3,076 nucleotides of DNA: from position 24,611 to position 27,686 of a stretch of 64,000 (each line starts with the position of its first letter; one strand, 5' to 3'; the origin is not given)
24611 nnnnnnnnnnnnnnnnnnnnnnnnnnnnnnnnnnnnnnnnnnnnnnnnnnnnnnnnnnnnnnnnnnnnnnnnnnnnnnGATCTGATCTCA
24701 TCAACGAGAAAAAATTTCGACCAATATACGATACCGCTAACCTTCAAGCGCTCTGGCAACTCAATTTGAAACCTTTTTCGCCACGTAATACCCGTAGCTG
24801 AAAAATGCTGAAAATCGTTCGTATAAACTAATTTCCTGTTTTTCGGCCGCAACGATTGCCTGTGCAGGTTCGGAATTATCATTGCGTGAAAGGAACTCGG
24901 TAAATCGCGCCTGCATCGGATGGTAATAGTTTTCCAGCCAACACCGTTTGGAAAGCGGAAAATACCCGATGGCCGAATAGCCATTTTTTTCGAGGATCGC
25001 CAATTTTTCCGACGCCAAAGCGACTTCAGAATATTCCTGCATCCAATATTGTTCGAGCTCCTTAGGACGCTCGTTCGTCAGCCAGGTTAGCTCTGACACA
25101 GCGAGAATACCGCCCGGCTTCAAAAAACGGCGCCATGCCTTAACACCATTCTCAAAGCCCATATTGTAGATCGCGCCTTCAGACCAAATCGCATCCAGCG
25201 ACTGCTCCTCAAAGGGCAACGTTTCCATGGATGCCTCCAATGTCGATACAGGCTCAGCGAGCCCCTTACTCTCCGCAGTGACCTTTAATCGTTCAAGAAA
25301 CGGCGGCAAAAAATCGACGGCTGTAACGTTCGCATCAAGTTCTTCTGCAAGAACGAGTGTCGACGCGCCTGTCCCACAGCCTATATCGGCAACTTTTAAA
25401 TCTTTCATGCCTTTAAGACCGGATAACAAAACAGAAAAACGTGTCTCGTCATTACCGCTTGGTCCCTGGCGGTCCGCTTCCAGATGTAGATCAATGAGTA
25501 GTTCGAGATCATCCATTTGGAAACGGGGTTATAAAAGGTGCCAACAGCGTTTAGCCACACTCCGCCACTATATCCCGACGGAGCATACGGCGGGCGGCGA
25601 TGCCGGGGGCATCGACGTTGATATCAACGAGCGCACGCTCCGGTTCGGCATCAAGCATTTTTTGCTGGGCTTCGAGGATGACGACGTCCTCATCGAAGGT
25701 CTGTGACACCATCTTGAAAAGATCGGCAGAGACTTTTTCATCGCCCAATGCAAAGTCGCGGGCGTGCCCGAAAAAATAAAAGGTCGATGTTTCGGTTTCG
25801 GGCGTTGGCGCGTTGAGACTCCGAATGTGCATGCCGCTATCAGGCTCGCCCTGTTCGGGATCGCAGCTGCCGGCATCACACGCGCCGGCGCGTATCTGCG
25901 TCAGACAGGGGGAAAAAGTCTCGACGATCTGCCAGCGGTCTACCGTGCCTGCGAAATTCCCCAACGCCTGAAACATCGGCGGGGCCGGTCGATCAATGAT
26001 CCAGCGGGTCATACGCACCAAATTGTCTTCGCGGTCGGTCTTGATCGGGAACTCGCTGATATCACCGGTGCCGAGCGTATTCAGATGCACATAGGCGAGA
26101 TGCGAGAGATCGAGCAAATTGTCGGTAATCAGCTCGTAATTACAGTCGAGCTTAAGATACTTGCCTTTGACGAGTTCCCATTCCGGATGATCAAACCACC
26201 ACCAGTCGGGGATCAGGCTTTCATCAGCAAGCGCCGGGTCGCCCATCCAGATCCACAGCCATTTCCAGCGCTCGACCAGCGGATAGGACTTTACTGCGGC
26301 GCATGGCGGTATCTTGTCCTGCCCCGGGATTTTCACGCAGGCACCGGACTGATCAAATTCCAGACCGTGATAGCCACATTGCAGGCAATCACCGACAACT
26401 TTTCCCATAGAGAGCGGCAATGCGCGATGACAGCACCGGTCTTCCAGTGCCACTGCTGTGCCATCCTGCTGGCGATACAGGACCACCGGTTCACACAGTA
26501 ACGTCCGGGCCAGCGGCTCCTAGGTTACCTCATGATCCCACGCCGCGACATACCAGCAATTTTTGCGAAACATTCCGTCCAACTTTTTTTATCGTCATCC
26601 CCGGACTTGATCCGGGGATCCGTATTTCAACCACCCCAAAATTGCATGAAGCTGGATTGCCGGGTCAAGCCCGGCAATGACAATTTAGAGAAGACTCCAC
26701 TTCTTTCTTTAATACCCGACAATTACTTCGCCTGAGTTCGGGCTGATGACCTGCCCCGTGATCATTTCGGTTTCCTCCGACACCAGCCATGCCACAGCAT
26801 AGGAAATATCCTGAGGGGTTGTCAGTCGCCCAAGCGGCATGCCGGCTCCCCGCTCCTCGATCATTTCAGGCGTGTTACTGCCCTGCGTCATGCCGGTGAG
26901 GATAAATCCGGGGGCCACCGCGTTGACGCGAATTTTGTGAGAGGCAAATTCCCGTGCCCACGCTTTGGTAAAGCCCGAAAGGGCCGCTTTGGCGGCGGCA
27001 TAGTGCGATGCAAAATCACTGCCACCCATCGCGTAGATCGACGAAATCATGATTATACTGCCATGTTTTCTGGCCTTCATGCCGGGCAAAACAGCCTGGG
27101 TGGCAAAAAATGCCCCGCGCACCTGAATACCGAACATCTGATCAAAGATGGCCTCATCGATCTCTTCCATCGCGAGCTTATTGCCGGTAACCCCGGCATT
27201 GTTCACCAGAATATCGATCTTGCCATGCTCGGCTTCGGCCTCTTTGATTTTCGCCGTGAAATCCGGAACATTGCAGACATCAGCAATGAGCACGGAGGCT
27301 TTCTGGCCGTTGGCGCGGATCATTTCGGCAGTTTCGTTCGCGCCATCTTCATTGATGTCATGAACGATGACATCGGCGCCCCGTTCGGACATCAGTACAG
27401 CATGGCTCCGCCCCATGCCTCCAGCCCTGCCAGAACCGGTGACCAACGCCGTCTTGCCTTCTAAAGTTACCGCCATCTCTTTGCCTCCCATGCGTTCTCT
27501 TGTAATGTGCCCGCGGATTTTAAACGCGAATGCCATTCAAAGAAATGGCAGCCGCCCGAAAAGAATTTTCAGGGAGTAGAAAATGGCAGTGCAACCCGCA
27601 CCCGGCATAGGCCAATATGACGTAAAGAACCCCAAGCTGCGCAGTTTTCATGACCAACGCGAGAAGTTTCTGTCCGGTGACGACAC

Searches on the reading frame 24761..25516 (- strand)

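Call 53: search_protein_families(library=pfam, proteins=[window:24761-25516:-], max_evalue=0.001)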
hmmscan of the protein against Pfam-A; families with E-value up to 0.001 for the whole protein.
window:24761-25516:- (251 aa): 9 families
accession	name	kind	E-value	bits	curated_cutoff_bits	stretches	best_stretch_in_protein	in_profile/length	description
PF13649.12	Methyltransf_25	-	7.9e-18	65.4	27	1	42-136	1-97/97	Methyltransferase domain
PF08241.18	Methyltransf_11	-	9.7e-18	65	21.2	1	44-139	2-94/95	Methyltransferase domain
PF13847.12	Methyltransf_31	-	4.5e-13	49.6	27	1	38-155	3-123/145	Methyltransferase domain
PF01209.24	Ubie_methyltran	-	1.2e-09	38.3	20.1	1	38-153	47-164/233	ubiE/COQ5 methyltransferase family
PF08242.18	Methyltransf_12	-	6.3e-08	33.7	30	1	44-138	2-98/98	Methyltransferase domain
PF08003.17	Methyltransf_9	-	6.7e-05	22.4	23.8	1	27-118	104-194/315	Protein of unknown function (DUF1698)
PF05175.20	MTS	-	8.6e-05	22.7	23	1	29-112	22-104/170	Methyltransferase small domain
PF13578.12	Methyltransf_24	-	9e-05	23.8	26.3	1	45-140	3-102/105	Methyltransferase domain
PF02353.26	CMAS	-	0.0002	21.2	27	1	40-161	64-187/273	Mycolic acid cyclopropane synthetase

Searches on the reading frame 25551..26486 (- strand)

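Call 53: search_protein_families(library=pfam, proteins=[window:25551-26486:-], max_evalue=0.001)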
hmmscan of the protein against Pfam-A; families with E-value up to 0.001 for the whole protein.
window:25551-26486:- (311 aa): 3 families
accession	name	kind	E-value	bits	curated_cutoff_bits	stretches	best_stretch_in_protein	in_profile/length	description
PF19112.6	VanA_C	-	1.4e-49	169.3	23.5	1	114-304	2-189/193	Vanillate O-demethylase oxygenase C-terminal domain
PF00355.32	Rieske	-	1.7e-17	63.5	20.3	1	1-68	26-87/88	Rieske [2Fe-2S] domain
PF19298.5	KshA_C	-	0.0005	20.6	23.3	0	92-136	16-60/207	3-Ketosteroid 9alpha-hydroxylase C-terminal domain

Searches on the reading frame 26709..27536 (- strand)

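Call 53: search_protein_families(library=pfam, proteins=[window:26709-27536:-], max_evalue=0.001)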
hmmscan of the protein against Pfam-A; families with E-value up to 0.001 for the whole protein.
window:26709-27536:- (275 aa): 3 families
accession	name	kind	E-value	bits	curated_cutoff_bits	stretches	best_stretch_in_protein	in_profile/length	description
PF13561.12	adh_short_C2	-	3e-57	194.4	27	1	38-269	3-234/236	Enoyl-(Acyl carrier protein) reductase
PF00106.31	adh_short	-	3.5e-50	170.6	26.6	1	28-222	1-192/195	short chain dehydrogenase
PF08659.16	KR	-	7.5e-13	49.2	22.6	1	30-195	3-165/180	KR domain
